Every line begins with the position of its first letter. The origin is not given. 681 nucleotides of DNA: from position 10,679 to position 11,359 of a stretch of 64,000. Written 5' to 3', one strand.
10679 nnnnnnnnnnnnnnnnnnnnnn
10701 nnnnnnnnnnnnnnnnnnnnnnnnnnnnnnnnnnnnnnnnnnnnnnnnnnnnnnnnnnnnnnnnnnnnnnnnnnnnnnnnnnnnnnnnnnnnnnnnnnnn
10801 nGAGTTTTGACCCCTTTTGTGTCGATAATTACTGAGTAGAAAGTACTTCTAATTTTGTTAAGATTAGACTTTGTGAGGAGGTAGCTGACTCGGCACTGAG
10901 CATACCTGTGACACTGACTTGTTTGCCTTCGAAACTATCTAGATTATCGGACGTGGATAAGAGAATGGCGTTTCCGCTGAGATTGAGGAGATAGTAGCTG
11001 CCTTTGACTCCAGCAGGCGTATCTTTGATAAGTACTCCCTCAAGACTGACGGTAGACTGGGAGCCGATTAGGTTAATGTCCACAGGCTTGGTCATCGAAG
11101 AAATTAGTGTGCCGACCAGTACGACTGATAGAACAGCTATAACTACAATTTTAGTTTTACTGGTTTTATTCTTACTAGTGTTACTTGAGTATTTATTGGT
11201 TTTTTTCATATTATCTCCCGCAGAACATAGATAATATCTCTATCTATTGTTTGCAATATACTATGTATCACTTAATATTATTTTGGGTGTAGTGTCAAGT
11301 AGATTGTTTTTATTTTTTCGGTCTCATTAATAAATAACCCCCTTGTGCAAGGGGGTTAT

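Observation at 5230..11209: Tandemly duplicated cassette of small membrane-anchored protein plus giant Thr/Cys-rich surface protein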

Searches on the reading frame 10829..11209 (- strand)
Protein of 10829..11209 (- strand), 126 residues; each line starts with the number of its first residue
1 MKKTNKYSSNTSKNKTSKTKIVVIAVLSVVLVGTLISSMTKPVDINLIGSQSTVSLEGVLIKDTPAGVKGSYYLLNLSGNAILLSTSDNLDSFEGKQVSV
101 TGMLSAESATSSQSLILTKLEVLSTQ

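Call 3: search_protein_families(library=pfam, proteins=[window:10829-11209:-], max_evalue=1)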
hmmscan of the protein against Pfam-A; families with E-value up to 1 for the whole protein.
window:10829-11209:- (126 aa): 2 families
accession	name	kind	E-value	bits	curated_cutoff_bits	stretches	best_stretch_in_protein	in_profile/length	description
PF19135.5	DUF5818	-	0.048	13.7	27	1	78-108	17-47/57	Protein of unknown function (DUF5818)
PF21537.2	DUF1980_C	-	0.13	12.4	25.9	1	87-120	39-72/141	DUF1980 C-terminal domain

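Call 21: find_homologous_proteins(query=A2, max_evalue=0.01)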
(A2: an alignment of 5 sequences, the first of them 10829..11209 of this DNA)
Query A2 (5 sequences) (126 aa, profile of the alignment): 7 proteins with E <= 0.01 among 2217 candidates.
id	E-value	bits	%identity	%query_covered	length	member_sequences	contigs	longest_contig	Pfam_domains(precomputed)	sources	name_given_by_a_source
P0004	5.1e-46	173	44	89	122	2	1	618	-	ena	-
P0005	8.9e-46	173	43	89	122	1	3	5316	-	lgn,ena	-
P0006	1.8e-45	172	30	49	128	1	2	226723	-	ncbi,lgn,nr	ncbi:hypothetical protein KBD69_00505 [Candidatus Woesebacteria bacterium]|nr:hypothetical protein [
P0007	3.3e-45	171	67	100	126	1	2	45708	-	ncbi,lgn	-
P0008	2.2e-44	168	30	79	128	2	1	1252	-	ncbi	-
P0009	3.0e-44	168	45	79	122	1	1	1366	-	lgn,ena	-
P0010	3.7e-43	164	94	100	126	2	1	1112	-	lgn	-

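Call 25: search_protein_families(library=ncbifam, proteins=[window:10829-11209:-], max_evalue=1)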
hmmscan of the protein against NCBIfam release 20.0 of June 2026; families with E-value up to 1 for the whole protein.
window:10829-11209:- (126 aa): 3 families
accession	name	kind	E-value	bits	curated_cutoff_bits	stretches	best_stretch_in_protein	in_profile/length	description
TIGR03943.1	TIGR03943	equivalog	0.00053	19.4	88.8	1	10-120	44-157/221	TIGR03943 family putative permease subunit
NF007065.0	PRK09510.1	equivalog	0.022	13.8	213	1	9-61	3-55/387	cell envelope integrity protein TolA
TIGR04418.1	PriB_gamma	exception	0.028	14.5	72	0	94-118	65-89/96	primosomal replication protein N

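Call 36: predict_structure(alignment_id=A3)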
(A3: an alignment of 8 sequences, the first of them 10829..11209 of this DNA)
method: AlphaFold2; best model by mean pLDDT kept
length: 126 residues; sequences in the alignment: 8
mean_pLDDT: 70.2   pTM: 0.51
mean pLDDT of the five models: 70.2, 68.4, 68.1, 67.8, 66.4
residues with pLDDT >= 90: 38; 70-90: 28; 50-70: 24; < 50: 36
segments of 3 or more residues with pLDDT < 50: 1-3, 5-17, 31-49
pLDDT, mean of each block of 10 residues (from residue 1): 43 48 54 45 47 86 85 89 91 92 73 85 77
secondary structure, 60 per line:
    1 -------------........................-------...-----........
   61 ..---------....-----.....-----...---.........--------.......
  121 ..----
elements in order: H14-37 E53-62 E72-75 E81-85 E97-105 E114-122
